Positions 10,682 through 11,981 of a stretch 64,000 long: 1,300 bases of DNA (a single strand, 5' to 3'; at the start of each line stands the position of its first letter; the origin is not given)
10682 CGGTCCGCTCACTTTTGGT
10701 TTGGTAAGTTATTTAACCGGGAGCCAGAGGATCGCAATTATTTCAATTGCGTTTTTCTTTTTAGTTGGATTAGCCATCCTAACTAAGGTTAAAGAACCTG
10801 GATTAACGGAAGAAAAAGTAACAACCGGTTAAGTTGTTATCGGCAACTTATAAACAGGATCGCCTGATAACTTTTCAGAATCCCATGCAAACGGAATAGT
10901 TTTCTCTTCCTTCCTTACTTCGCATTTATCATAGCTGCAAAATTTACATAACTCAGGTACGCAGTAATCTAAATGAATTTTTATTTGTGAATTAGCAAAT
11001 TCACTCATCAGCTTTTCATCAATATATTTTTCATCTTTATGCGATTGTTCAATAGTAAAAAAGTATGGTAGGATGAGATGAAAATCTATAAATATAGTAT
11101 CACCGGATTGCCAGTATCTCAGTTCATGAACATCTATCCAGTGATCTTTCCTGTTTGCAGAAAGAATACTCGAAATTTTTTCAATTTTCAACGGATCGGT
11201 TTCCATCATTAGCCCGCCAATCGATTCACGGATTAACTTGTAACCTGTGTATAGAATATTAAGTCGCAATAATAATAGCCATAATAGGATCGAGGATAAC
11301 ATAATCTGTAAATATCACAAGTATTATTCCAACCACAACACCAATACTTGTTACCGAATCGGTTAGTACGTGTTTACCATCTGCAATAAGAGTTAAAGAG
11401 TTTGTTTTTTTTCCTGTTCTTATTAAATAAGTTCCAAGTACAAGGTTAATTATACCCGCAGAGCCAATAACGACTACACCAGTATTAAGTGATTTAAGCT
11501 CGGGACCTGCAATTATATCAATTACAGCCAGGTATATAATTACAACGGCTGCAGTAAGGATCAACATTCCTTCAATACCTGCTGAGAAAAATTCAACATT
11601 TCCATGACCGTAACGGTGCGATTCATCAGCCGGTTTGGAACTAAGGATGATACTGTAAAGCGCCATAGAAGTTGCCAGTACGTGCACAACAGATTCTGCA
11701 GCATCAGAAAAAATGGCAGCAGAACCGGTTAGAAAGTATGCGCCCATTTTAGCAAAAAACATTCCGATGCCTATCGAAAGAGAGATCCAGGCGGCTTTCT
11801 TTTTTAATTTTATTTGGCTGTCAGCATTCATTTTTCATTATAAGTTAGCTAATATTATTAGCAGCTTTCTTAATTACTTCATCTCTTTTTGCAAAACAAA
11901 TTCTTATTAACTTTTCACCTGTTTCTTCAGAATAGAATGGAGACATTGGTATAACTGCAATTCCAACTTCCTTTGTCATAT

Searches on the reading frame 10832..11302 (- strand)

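Call 26: search_protein_families(library=pfam, proteins=[window:10832-11302:-], max_evalue=0.001)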
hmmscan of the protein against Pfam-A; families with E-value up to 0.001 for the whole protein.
window:10832-11302:- (157 aa): 1 family
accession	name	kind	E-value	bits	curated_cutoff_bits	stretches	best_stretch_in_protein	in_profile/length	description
PF16916.11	ZT_dimer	-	1.2e-11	44.9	26.7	1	37-113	3-77/78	Dimerisation domain of Zinc Transporter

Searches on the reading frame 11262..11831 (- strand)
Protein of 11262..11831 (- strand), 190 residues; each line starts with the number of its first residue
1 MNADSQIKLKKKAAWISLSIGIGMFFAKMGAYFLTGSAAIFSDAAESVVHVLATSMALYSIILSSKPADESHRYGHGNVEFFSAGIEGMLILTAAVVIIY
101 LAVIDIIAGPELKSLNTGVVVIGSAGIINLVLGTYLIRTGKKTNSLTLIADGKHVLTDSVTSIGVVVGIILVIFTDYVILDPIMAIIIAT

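Call 26: search_protein_families(library=pfam, proteins=[window:11262-11831:-], max_evalue=0.001)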
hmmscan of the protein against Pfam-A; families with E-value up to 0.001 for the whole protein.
window:11262-11831:- (190 aa): 1 family
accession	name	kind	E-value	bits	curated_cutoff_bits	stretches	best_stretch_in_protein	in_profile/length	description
PF01545.26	Cation_efflux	-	6e-37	127.8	26.6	1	15-189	2-179/198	Cation efflux family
